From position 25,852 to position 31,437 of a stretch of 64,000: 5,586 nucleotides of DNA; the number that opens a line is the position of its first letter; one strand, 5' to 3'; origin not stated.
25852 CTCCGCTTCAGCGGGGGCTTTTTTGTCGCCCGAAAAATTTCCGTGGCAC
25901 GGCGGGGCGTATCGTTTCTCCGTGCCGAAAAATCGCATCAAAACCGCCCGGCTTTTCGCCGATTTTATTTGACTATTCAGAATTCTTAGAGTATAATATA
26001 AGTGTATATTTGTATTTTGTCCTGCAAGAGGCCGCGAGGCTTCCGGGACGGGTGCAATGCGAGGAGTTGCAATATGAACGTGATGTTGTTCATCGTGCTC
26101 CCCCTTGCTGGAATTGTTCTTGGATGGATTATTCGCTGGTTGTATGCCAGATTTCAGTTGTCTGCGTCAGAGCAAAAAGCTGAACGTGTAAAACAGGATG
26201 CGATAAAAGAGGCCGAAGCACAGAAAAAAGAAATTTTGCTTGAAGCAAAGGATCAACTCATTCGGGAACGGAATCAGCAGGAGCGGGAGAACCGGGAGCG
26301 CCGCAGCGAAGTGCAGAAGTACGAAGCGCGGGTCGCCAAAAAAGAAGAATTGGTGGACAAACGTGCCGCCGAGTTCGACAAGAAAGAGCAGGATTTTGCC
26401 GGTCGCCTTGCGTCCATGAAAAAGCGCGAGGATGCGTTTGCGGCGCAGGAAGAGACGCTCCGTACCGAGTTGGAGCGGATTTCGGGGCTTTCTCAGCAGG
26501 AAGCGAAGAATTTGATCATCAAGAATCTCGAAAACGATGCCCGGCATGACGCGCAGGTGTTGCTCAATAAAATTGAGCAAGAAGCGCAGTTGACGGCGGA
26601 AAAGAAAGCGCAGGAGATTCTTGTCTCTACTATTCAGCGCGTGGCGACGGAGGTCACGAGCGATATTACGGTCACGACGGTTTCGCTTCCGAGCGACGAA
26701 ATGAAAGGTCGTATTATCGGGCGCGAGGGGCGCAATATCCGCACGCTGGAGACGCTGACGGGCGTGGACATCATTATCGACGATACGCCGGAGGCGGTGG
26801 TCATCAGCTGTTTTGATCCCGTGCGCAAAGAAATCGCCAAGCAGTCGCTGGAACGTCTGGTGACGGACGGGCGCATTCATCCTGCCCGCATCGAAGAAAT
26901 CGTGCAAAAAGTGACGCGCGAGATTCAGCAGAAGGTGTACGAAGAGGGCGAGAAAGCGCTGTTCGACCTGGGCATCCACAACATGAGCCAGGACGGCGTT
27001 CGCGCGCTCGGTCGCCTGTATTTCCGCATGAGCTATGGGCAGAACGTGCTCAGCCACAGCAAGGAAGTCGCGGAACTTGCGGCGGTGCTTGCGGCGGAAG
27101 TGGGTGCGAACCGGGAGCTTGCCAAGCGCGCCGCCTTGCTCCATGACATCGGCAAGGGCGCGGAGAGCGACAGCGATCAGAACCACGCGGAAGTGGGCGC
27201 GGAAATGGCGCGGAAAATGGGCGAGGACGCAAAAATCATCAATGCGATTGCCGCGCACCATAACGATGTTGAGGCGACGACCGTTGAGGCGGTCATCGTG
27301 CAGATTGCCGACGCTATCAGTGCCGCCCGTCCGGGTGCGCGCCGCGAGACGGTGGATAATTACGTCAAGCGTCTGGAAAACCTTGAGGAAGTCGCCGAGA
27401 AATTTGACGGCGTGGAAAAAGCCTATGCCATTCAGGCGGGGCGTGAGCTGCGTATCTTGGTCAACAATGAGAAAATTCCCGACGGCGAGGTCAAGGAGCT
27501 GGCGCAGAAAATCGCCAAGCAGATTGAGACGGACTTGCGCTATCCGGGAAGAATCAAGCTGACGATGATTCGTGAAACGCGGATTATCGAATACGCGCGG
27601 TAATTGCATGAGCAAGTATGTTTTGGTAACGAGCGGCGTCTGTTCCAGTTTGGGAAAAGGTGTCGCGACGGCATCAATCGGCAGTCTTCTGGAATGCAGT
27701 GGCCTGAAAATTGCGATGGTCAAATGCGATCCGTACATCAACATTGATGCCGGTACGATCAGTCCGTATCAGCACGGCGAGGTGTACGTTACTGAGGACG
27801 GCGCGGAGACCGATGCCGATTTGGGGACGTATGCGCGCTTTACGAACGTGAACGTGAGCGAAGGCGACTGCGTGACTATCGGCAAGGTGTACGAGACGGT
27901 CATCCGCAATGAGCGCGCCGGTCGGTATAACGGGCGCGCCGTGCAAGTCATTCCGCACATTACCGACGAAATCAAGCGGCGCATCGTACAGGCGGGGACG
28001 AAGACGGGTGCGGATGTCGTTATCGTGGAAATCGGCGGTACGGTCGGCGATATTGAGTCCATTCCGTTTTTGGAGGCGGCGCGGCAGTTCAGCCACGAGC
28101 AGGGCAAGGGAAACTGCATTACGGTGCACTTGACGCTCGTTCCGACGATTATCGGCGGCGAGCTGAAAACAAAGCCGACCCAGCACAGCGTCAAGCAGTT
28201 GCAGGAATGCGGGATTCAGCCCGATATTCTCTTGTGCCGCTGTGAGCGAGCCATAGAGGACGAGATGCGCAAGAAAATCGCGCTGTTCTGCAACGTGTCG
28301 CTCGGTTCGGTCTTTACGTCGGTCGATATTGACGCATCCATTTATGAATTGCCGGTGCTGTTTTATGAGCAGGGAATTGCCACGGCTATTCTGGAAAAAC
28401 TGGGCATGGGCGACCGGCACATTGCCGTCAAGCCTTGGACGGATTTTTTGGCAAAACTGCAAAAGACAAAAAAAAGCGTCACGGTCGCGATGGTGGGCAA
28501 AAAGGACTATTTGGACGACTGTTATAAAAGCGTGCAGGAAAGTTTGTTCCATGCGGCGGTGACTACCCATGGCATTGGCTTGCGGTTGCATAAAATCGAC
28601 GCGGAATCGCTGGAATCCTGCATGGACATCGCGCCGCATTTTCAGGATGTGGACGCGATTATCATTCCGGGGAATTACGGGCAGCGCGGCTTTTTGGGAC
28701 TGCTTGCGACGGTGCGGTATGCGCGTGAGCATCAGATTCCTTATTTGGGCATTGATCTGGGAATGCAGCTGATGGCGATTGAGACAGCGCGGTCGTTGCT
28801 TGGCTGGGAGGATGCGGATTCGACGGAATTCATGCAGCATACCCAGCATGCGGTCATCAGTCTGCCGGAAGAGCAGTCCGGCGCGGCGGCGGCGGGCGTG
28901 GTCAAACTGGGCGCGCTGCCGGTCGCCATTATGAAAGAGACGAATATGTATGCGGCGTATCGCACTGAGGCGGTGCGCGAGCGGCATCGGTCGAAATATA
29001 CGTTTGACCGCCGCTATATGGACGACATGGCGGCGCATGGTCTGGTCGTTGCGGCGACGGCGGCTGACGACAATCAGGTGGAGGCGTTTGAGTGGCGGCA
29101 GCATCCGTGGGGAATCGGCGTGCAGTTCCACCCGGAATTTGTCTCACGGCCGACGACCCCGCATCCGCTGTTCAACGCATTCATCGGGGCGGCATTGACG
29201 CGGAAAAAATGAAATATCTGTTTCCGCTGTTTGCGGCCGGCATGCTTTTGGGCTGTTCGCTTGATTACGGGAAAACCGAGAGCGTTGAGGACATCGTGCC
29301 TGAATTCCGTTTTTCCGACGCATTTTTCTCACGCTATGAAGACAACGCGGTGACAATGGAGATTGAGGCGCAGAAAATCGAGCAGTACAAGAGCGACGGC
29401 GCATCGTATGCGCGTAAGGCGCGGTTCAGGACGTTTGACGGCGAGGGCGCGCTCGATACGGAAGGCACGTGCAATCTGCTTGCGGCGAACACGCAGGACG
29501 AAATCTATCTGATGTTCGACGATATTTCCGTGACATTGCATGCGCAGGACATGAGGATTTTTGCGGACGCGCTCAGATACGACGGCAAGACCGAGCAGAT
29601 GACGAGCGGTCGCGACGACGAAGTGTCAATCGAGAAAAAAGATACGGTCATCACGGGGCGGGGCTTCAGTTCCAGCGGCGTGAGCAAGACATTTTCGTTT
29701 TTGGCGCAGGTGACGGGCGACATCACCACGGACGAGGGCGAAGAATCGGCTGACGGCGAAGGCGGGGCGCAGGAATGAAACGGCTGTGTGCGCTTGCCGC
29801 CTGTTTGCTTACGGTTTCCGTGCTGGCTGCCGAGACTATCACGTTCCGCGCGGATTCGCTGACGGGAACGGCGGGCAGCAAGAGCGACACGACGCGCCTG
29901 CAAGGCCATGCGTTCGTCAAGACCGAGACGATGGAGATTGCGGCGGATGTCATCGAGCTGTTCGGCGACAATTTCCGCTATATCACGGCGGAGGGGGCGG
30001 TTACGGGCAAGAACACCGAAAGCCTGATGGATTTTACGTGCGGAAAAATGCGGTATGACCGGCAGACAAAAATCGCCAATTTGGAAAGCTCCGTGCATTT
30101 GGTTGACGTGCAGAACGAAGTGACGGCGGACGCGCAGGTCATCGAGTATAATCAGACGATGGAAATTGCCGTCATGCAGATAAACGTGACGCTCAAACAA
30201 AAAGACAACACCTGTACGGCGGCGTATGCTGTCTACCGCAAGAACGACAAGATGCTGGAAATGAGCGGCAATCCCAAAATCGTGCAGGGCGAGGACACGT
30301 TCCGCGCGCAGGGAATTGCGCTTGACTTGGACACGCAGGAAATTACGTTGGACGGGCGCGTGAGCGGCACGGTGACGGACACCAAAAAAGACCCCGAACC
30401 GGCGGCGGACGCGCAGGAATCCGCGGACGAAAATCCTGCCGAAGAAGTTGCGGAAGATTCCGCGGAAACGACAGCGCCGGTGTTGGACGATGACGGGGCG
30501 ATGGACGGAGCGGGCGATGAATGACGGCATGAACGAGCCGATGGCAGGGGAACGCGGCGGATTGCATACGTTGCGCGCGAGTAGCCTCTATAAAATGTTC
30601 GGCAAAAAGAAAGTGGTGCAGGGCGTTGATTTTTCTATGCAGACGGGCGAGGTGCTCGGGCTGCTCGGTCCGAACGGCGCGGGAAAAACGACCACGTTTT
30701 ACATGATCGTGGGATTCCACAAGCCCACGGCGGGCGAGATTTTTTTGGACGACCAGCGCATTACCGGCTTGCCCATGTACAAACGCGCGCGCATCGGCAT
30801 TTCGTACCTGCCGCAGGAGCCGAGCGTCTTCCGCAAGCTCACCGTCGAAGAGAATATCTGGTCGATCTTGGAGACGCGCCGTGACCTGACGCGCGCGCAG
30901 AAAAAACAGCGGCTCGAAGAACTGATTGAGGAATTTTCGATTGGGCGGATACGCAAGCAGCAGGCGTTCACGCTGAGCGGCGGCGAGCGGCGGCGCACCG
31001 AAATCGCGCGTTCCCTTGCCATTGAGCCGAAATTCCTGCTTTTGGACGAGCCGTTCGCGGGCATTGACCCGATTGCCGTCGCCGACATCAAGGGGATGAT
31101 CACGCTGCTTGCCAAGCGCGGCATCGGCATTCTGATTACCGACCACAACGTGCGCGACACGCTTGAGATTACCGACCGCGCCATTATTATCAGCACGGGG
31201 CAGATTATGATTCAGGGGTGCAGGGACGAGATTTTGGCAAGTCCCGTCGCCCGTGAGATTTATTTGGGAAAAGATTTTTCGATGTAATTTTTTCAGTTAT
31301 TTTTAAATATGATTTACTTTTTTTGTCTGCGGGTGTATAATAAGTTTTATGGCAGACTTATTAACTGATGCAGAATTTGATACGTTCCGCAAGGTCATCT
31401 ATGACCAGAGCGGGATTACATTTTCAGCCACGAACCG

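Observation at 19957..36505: Recurrent cassette: about 8 x 42 bp palindromic array, GC hairpin, DUF6261-like gene (two independent copies)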

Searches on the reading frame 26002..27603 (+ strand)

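Call 10: search_protein_families(library=pfam, proteins=[window:26002-27603:+], max_evalue=0.001)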
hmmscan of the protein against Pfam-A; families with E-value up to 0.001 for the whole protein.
window:26002-27603:+ (533 aa): 4 families
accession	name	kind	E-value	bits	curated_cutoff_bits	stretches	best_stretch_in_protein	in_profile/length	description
PF12072.13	RNase_Y_N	-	1.5e-44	152.3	32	1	27-217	3-200/201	RNase Y N-terminal region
PF01966.28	HD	-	7e-24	84.8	22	1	349-441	1-115/116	HD domain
PF00013.35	KH_1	-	8.4e-09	35.5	21.5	1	225-283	2-64/66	KH domain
PF08668.18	HDOD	-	0.00014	21.9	22.9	0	349-385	95-132/196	HDOD domain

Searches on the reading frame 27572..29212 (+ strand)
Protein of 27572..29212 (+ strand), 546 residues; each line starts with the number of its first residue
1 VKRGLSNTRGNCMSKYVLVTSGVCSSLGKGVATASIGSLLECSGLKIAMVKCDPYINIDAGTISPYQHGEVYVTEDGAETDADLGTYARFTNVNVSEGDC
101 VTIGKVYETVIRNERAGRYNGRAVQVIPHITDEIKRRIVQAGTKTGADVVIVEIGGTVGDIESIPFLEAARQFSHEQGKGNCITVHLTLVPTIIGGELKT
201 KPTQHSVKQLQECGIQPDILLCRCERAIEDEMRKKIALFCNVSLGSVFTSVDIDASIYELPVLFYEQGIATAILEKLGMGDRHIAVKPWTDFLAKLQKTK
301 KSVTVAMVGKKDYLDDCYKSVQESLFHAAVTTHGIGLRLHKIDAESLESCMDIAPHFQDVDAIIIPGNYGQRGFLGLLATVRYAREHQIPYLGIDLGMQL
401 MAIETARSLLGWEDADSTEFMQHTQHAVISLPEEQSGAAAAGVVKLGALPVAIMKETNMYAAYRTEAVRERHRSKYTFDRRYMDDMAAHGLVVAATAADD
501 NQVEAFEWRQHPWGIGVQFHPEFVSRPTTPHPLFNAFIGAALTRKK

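Call 10: search_protein_families(library=pfam, proteins=[window:27572-29212:+], max_evalue=0.001)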
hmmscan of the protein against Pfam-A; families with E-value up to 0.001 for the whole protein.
window:27572-29212:+ (546 aa): 3 families
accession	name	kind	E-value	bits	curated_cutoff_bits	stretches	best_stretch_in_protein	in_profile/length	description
PF06418.20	CTP_synth_N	-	1.1e-113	379.5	26.1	1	15-279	1-265/265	CTP synthase N-terminus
PF00117.34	GATase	-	2.1e-27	96.5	22.8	1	315-538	3-188/190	Glutamine amidotransferase class-I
PF07722.19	Peptidase_C26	-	3.6e-11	43.7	20.5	1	349-522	66-219/219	Peptidase C26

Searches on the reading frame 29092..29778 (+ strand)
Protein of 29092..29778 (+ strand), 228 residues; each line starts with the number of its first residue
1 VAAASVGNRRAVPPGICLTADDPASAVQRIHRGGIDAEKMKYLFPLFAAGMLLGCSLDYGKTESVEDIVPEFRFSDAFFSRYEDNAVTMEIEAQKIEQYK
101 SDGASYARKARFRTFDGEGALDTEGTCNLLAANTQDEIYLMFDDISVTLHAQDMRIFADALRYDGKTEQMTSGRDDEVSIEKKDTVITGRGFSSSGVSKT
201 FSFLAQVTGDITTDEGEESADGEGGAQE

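Call 10: search_protein_families(library=pfam, proteins=[window:29092-29778:+], max_evalue=0.001)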
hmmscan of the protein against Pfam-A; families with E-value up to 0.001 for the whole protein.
window:29092-29778:+ (228 aa): 1 family
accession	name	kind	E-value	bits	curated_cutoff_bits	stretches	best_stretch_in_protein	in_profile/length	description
PF06835.18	LptC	-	1.7e-07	31.5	21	1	62-210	24-173/175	Lipopolysaccharide-assembly, LptC-related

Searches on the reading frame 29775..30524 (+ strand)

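Call 10: search_protein_families(library=pfam, proteins=[window:29775-30524:+], max_evalue=0.001)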
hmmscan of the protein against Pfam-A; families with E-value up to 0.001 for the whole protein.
window:29775-30524:+ (249 aa): 3 families
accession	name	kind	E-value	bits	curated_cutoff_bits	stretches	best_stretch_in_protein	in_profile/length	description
PF03968.19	LptD_N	-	4.4e-10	40.2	20.4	2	31-149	7-102/113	LptA/(LptD N-terminal domain) LPS transport protein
PF13100.11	OstA_2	-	1.4e-07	31.7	21.2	1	24-170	7-149/158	OstA-like protein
PF06835.18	LptC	-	1.4e-06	28.4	21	0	115-197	53-142/175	Lipopolysaccharide-assembly, LptC-related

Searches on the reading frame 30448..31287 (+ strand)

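Call 11: search_protein_families(library=pfam, proteins=[window:30448-31287:+], max_evalue=0.001)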
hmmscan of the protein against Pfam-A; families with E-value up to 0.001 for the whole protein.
window:30448-31287:+ (279 aa): 2 families
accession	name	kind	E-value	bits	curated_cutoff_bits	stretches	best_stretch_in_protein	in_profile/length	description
PF00005.33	ABC_tran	-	1.3e-36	126.7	25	1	58-204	2-137/137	ABC transporter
PF13304.12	AAA_21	-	7e-06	26.8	27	0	160-234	222-299/304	AAA domain, putative AbiEii toxin, Type IV TA system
